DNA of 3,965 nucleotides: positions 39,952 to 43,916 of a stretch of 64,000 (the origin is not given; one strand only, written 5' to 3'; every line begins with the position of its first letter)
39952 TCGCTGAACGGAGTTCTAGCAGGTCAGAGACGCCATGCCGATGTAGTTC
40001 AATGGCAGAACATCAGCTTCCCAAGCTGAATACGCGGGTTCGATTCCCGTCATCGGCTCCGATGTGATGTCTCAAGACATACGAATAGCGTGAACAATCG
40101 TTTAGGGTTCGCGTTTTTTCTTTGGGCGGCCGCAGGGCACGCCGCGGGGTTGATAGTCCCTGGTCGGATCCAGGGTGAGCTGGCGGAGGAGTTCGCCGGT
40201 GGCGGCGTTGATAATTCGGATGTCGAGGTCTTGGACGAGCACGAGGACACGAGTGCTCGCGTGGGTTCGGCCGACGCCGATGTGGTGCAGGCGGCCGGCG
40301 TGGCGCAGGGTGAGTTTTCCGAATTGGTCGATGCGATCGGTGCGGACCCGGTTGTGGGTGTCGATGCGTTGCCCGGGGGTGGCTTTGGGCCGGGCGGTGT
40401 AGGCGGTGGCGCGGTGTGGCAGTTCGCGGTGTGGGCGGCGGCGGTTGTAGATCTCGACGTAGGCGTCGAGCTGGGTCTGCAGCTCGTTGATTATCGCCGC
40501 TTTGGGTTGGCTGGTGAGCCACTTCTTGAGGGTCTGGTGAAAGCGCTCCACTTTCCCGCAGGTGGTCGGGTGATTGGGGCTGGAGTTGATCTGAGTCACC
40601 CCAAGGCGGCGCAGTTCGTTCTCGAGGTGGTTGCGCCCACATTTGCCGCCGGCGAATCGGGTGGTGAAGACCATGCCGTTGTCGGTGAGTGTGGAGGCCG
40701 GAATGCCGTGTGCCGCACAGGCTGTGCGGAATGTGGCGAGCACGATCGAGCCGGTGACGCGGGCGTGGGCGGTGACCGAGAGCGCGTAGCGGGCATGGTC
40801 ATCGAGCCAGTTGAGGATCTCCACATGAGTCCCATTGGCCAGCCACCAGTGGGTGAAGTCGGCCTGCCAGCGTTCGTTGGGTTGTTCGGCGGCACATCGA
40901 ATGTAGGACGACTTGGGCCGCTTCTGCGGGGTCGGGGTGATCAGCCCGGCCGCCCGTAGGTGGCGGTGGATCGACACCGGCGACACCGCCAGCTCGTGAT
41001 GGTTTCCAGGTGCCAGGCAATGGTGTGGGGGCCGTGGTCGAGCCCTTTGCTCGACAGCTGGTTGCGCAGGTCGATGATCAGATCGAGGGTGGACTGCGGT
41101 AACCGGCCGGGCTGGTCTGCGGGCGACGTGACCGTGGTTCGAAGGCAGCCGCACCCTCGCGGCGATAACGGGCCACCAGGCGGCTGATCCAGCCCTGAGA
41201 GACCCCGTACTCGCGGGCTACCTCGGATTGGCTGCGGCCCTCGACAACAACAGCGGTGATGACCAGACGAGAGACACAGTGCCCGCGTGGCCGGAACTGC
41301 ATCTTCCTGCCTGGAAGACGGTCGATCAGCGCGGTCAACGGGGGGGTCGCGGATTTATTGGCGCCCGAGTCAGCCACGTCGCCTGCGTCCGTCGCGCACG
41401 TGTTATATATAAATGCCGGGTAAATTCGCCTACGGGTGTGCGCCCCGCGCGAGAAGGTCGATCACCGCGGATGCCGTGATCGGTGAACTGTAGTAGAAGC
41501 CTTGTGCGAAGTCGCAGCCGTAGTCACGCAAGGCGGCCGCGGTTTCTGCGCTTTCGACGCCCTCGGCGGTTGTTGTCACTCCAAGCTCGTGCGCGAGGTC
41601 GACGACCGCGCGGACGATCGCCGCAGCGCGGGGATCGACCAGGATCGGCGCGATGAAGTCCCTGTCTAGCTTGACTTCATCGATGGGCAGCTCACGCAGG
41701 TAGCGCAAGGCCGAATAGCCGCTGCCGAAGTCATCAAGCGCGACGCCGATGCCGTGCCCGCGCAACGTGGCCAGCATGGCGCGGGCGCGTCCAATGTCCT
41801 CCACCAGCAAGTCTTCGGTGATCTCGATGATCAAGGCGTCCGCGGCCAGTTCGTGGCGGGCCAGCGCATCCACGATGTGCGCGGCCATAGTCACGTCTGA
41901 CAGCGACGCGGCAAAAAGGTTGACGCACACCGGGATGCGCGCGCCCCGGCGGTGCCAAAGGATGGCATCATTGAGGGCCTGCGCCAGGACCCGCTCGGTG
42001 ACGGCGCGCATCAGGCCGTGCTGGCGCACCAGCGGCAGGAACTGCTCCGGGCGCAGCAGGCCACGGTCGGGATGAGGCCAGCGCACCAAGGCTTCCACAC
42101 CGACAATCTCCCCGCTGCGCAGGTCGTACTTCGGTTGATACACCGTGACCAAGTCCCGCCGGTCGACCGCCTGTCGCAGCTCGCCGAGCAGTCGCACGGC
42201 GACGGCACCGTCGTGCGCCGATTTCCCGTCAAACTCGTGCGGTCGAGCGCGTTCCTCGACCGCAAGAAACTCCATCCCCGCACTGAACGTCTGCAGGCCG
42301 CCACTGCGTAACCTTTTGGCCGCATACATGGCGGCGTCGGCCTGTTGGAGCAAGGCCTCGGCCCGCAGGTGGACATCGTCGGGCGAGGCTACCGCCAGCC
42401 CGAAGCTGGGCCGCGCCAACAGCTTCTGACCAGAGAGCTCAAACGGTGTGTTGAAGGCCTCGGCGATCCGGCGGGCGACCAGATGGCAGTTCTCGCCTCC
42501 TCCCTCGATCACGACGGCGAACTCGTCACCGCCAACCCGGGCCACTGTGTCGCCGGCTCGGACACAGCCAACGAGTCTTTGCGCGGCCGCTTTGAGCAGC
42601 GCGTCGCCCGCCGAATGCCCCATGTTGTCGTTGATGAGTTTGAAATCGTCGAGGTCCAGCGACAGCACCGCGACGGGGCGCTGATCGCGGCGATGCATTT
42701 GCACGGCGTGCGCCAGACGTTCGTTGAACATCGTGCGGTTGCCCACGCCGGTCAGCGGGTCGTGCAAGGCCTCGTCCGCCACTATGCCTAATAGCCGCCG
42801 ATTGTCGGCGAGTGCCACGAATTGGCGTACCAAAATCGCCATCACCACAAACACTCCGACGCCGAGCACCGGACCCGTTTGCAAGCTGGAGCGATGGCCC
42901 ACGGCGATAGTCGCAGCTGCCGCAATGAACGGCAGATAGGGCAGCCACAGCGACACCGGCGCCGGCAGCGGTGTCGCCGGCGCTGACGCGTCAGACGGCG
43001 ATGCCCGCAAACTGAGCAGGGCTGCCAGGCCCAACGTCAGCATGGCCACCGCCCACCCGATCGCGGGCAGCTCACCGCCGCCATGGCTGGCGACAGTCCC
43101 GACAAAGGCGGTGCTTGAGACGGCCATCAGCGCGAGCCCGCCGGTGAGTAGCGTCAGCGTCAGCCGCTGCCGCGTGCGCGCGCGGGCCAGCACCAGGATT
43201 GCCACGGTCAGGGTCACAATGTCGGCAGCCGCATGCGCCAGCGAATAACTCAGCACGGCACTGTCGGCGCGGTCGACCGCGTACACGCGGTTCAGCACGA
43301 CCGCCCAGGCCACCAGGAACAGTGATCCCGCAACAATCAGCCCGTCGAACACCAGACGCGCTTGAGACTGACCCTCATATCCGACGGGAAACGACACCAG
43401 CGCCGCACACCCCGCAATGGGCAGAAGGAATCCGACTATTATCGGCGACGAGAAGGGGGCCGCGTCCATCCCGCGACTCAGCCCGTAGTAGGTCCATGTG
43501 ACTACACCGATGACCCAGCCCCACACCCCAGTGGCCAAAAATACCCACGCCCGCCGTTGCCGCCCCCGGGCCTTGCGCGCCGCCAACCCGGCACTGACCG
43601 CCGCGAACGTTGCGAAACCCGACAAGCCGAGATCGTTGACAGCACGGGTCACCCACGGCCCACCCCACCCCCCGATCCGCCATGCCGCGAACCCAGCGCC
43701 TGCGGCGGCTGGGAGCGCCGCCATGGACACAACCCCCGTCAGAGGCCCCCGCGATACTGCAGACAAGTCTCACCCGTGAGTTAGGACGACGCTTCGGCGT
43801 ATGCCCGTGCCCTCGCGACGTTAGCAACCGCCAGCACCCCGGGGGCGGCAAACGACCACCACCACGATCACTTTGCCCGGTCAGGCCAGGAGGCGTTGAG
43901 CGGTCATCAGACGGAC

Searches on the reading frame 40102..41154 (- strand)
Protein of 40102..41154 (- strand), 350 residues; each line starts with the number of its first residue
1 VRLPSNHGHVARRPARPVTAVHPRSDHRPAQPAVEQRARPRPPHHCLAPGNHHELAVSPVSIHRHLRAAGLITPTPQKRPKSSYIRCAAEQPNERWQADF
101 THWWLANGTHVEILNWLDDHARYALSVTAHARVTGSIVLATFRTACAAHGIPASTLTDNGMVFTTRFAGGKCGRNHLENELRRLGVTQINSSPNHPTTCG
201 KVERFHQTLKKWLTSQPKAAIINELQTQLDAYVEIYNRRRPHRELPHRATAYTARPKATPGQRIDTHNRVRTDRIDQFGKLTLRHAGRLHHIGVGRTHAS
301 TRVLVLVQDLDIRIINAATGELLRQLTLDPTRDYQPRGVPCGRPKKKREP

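Call 69: search_protein_families(library=pfam, proteins=[window:40102-41154:-], max_evalue=0.001)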
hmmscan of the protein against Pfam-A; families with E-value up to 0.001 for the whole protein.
window:40102-41154:- (350 aa): 2 families
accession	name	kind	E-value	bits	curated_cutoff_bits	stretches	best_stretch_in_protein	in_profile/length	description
PF13683.12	rve_3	-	4.9e-14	52.3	26.5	1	185-245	2-62/67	Integrase core domain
PF00665.32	rve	-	1.9e-13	51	32.6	1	90-196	2-102/102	Integrase core domain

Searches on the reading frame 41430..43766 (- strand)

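Call 69: search_protein_families(library=pfam, proteins=[window:41430-43766:-], max_evalue=0.001)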
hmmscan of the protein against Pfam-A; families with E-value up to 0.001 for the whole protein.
window:41430-43766:- (778 aa): 2 families
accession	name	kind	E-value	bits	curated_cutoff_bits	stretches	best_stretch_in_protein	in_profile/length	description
PF00563.25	EAL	-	2.5e-70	237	31.3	1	529-762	3-236/236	EAL domain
PF00990.26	GGDEF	-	5.8e-41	140.4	23.8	1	333-485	1-156/161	Diguanylate cyclase, GGDEF domain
